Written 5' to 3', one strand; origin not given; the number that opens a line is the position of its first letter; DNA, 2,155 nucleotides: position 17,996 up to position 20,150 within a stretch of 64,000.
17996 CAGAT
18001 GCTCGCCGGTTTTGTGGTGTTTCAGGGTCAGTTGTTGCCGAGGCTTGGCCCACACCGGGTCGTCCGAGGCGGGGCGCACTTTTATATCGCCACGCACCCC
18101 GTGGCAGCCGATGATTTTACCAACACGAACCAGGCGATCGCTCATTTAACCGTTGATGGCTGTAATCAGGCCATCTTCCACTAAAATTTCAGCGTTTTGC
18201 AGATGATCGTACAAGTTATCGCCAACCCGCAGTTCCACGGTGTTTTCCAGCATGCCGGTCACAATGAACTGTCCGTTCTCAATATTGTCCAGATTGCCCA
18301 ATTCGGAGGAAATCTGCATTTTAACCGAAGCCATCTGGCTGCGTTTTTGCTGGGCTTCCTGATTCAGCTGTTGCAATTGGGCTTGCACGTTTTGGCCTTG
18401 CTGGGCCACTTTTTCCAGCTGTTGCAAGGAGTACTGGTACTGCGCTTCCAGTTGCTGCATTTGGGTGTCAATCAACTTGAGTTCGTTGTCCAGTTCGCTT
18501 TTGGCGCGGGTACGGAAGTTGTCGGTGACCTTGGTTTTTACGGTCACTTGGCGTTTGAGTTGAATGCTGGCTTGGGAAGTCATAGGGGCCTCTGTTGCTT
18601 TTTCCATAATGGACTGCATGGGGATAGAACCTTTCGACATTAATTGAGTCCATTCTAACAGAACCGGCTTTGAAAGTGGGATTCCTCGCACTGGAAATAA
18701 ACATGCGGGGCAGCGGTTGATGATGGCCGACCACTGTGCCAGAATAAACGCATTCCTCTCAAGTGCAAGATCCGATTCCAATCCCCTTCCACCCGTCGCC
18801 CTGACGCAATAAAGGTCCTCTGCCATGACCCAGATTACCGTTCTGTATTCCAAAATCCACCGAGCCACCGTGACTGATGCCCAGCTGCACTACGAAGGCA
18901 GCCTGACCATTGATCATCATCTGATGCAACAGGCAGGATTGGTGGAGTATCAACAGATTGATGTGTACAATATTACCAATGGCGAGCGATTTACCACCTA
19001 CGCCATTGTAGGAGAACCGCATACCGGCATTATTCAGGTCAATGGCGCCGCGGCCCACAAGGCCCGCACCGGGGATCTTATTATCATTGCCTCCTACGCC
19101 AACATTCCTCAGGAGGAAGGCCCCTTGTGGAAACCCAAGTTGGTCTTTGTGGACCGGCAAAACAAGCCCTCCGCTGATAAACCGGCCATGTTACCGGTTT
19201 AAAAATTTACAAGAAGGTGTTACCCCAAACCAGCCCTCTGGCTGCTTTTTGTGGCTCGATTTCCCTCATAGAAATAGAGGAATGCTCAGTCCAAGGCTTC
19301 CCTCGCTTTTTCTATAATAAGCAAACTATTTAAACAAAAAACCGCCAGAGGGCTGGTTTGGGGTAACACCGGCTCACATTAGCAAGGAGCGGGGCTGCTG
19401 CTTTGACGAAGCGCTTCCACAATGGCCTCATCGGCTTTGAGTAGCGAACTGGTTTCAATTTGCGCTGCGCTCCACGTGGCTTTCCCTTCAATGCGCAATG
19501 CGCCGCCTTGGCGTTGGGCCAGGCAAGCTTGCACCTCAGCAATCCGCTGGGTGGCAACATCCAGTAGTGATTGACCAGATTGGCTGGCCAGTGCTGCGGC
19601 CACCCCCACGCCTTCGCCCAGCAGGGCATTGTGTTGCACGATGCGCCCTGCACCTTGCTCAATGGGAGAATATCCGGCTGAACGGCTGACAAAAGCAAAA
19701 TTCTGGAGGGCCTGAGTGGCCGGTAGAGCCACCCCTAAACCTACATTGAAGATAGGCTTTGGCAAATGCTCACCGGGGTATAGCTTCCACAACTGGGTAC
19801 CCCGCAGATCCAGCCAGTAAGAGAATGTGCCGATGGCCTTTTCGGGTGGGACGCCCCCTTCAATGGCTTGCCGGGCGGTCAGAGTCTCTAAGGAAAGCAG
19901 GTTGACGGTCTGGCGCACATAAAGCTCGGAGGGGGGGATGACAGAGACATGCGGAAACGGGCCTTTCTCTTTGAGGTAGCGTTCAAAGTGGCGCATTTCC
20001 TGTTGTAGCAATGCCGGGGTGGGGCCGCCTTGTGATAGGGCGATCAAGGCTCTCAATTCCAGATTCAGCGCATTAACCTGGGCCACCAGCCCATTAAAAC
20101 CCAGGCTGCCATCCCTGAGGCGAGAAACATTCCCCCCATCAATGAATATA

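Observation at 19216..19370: Perfect 27-bp terminal inverted repeats enclosing a roughly 100-bp core between convergent panD and oxidoreductase genes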

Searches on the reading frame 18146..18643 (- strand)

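Call 16: search_protein_families(library=ncbifam, proteins=[window:18146-18643:-], max_evalue=0.00001)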
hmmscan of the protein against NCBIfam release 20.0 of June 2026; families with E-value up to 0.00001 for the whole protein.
window:18146-18643:- (165 aa): 0 families

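Call 17: search_protein_families(library=pfam, proteins=[window:18146-18643:-], max_evalue=0.001)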
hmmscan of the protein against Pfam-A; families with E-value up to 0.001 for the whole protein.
window:18146-18643:- (165 aa): 2 families
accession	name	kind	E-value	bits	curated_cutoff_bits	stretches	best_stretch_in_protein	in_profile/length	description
PF11068.13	YlqD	-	7.9e-25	88.2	27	1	28-163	2-130/131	YlqD protein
PF03961.19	FapA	-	4e-05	23.8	31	1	31-143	141-252/272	Flagellar Assembly Protein A beta solenoid domain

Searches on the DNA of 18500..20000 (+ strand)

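Call 7: search_rna_families(source=window, start=18500, end=20000, threshold=evalue, max_evalue=10)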
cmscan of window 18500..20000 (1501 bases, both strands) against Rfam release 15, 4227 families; matches with E-value up to 10: 2.
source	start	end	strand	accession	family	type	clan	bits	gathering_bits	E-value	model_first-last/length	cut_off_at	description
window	19166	19366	+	RF02792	sRNA162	Gene; antisense;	-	23.1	78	0.17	1-190/190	no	Archaeal Small RNA 162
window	19197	19368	-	RF01581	RUF6-5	Gene; sRNA;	-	22.3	70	0.16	1-156/156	no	Plasmodium RNA of unknown function RUF6-5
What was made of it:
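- On Any Rfam RNA family: Both are implausible families, one archaeal and one from Plasmodium (call 7).
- There is no Rfam match; the best E-values are 0.16-0.17, far below gathering scores (call 7).
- Tried and rejected: Rfam at E up to 10 on 18500-20000 gave only two chance matches (call 7).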

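Call 45: search_dna_similar(query=window:19203-19378:+, collection=plasmids, mode=distant, max_evalue=0.01, max_rows=10)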
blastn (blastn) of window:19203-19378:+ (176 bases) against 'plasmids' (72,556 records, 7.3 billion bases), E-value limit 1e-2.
No match.

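Call 48: search_dna_similar(query=window:19203-19378:+, collection=phages, mode=distant, max_evalue=0.01, max_rows=10)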
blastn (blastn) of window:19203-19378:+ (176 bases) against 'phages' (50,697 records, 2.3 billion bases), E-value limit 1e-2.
No match.
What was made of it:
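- Tried and rejected: Plasmids and phages gave no match with sensitive blastn (calls 45, 48).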

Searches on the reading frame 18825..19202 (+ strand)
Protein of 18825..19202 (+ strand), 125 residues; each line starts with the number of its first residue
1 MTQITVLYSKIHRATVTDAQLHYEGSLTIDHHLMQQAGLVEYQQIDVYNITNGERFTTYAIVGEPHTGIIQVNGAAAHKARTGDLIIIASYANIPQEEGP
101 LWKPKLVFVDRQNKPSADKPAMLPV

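Call 11: find_encoding_contigs(protein=window:18825-19199:+, flank=3000, max_places=10)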
Protein window:18825-19199:+ (125 aa): 1 contig read that carries it; 1 place shown.
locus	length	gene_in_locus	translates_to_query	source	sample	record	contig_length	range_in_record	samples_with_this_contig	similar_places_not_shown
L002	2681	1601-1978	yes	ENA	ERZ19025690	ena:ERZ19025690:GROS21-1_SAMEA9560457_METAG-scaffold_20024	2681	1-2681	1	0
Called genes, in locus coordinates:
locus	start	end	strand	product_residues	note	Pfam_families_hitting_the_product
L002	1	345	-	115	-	?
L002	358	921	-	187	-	PF01782:RimM, PF05239:PRC, PF24986:PRC_RimM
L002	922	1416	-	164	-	PF11068:YlqD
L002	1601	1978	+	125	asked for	PF02261:Asp_decarbox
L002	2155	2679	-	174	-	?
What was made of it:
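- Tried and rejected: The host assembly appears not to be in that index, since the PanD look-up returned only L002 (call 11).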

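Call 16: search_protein_families(library=ncbifam, proteins=[window:18825-19202:+], max_evalue=0.00001)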
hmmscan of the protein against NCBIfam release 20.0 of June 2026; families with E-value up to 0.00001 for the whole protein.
window:18825-19202:+ (125 aa): 1 family
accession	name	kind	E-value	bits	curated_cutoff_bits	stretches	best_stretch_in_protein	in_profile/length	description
TIGR00223.1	panD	equivalog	2.2e-41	140.7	106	1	4-114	3-113/126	aspartate 1-decarboxylase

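Call 17: search_protein_families(library=pfam, proteins=[window:18825-19202:+], max_evalue=0.001)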
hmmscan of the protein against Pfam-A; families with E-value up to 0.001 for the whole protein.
window:18825-19202:+ (125 aa): 1 family
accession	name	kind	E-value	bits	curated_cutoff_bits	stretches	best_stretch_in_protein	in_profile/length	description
PF02261.22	Asp_decarbox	-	1e-45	154.8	25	1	3-114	2-113/115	Aspartate decarboxylase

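Call 36: find_homologous_proteins(query=window:18825-19199:+, max_evalue=1e-40)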
Query window:18825-19199:+ (125 aa): 87 proteins with E <= 1e-40 among 8000 candidates.
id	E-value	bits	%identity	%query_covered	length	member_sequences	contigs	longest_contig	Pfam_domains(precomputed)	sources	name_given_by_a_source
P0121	2.7e-77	275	100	100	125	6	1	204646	PF02261.23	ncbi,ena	-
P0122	1.9e-73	262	96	100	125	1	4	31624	PF02261.23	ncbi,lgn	-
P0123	1.6e-68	247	90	100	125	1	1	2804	PF02261.23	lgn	-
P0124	2.2e-67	243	90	100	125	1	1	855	PF02261.23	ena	-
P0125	2.3e-67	243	90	100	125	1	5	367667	PF02261.23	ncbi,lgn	-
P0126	8.2e-67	241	90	100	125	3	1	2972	PF02261.23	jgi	jgi:aspartate 1-decarboxylase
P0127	3.0e-66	239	88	100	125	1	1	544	PF02261.23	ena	-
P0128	3.7e-66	239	89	100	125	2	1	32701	PF02261.23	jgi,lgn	jgi:aspartate 1-decarboxylase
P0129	4.2e-66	239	86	100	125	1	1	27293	PF02261.23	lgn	-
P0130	1.1e-65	237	87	100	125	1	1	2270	PF02261.23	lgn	-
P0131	1.1e-65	237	86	100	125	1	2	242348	PF02261.23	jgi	jgi:aspartate 1-decarboxylase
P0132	1.3e-65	237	89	100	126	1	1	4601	PF02261.23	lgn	-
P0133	1.5e-65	237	90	100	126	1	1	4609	PF02261.23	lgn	-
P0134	2.1e-65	236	87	100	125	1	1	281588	PF02261.23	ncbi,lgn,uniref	ncbi:aspartate 1-decarboxylase [Vampirovibrio sp.]|uniref:aspartate 1-decarboxylase n=1 Tax=Vampirov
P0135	2.2e-65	236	86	100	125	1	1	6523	PF02261.23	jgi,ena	jgi:aspartate 1-decarboxylase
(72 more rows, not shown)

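Call 37: list_cluster_members(proteins=[P0121, P0001])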
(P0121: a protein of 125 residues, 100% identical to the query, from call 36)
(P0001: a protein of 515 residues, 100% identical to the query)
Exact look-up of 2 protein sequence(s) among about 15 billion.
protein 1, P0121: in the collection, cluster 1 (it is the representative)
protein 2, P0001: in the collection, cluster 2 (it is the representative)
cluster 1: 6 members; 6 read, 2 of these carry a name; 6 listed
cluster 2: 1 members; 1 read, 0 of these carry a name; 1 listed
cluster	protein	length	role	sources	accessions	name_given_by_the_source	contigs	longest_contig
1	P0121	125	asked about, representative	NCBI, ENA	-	-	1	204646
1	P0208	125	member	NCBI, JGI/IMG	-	aspartate 1-decarboxylase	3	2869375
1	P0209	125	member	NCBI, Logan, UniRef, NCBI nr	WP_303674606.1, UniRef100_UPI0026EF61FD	aspartate 1-decarboxylase [Vampirovibrio chlorellavorus] | aspartate 1-decarboxylase n=1 Tax=Vampirovibrio chlorellavorus TaxID=758823 ...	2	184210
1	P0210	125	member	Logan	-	-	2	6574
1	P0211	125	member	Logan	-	-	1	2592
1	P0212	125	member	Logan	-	-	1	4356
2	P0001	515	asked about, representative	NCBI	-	-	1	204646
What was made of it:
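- On REP / REPIN (BIME): Genome size guessed from the 2.87-Mb contig of a relative (call 37).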

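Call 38: find_encoding_contigs(protein=P0210, flank=3000, max_places=3)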
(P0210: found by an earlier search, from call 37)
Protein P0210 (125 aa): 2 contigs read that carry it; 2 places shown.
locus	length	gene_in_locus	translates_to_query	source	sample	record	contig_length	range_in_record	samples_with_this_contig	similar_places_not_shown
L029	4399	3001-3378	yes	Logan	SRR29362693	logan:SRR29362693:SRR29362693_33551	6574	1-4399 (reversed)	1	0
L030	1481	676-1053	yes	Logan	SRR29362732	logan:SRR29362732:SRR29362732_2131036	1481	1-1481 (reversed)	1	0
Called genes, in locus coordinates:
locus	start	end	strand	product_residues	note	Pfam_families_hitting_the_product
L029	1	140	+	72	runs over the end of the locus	PF06289:FlbD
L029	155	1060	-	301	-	-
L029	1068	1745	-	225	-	PF01746:tRNA_m1G_MT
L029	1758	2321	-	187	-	PF01782:RimM, PF05239:PRC, PF24986:PRC_RimM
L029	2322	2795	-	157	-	PF11068:YlqD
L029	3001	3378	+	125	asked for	PF02261:Asp_decarbox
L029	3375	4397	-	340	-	?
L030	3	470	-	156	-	?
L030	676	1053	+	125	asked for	PF02261:Asp_decarbox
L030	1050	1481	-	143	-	?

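Call 39: find_encoding_contigs(protein=P0211, flank=3000, max_places=3)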
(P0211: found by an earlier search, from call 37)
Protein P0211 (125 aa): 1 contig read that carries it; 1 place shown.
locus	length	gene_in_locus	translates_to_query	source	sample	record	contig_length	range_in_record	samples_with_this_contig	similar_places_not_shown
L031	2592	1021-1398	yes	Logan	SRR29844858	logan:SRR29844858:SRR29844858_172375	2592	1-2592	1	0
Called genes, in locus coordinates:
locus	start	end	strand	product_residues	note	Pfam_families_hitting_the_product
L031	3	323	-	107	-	?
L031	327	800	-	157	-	PF11068:YlqD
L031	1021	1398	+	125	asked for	PF02261:Asp_decarbox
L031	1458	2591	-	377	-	?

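Call 40: find_encoding_contigs(protein=P0212, flank=3000, max_places=3)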
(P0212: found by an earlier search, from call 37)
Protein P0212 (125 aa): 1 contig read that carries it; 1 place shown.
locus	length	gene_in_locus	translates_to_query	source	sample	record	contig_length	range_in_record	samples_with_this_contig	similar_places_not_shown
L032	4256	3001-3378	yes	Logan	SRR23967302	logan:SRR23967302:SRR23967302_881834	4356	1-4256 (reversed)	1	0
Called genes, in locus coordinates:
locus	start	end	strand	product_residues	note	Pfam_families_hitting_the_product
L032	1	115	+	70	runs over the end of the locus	?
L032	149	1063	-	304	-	-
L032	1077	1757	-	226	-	PF01746:tRNA_m1G_MT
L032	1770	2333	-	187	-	PF01782:RimM, PF05239:PRC, PF24986:PRC_RimM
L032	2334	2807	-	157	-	PF11068:YlqD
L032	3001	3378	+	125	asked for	PF02261:Asp_decarbox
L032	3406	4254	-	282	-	?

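Call 49: find_encoding_contigs(protein=P0122, flank=2500, max_places=10)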
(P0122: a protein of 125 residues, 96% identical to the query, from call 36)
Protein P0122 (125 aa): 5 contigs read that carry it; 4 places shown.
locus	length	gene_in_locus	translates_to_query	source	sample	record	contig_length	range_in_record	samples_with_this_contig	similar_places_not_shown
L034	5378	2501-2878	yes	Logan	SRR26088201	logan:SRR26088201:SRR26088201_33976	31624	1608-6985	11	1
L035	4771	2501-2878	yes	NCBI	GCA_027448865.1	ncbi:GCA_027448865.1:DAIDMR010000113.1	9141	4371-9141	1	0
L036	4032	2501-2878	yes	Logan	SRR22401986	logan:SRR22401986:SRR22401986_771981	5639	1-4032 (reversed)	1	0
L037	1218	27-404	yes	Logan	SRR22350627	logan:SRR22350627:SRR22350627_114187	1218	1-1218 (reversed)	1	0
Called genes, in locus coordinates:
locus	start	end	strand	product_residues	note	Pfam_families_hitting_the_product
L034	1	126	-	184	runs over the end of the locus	-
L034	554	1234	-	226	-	PF01746:tRNA_m1G_MT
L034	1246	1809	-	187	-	PF01782:RimM, PF05239:PRC, PF24986:PRC_RimM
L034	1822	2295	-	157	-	PF11068:YlqD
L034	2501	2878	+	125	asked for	PF02261:Asp_decarbox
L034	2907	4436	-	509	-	PF12831:FAD_oxidored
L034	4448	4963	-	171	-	-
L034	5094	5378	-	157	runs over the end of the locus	-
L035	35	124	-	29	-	-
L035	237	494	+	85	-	-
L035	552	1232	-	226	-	PF01746:tRNA_m1G_MT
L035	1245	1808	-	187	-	PF01782:RimM, PF05239:PRC, PF24986:PRC_RimM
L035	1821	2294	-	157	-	PF11068:YlqD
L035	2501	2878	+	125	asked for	PF02261:Asp_decarbox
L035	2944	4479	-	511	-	PF12831:FAD_oxidored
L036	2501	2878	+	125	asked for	PF02261:Asp_decarbox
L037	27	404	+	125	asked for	PF02261:Asp_decarbox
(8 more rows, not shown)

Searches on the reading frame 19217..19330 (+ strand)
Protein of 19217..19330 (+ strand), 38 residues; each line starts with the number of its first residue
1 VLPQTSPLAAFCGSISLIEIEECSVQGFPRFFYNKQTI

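Call 61: search_protein_representatives(protein=window:19217-19330:+)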
Query: 38 residues. Proteins with E-value up to 0.001 (for the whole library): 1; up to 1e-10: 1; up to 1e-30: 0. The best 1 are listed.
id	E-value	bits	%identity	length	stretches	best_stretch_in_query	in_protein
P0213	2.7e-13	63.3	40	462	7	9-31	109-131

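Call 63: find_encoding_contigs(protein=P0213, flank=1500, max_places=2)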
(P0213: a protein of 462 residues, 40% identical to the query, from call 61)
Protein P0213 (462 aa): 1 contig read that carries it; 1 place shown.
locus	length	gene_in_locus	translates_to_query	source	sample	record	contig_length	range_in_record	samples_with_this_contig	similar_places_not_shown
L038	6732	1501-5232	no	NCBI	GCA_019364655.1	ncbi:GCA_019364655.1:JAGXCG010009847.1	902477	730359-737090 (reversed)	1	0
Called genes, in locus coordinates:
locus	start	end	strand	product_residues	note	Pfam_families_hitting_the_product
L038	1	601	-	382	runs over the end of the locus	-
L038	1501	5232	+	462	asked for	-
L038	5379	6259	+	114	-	-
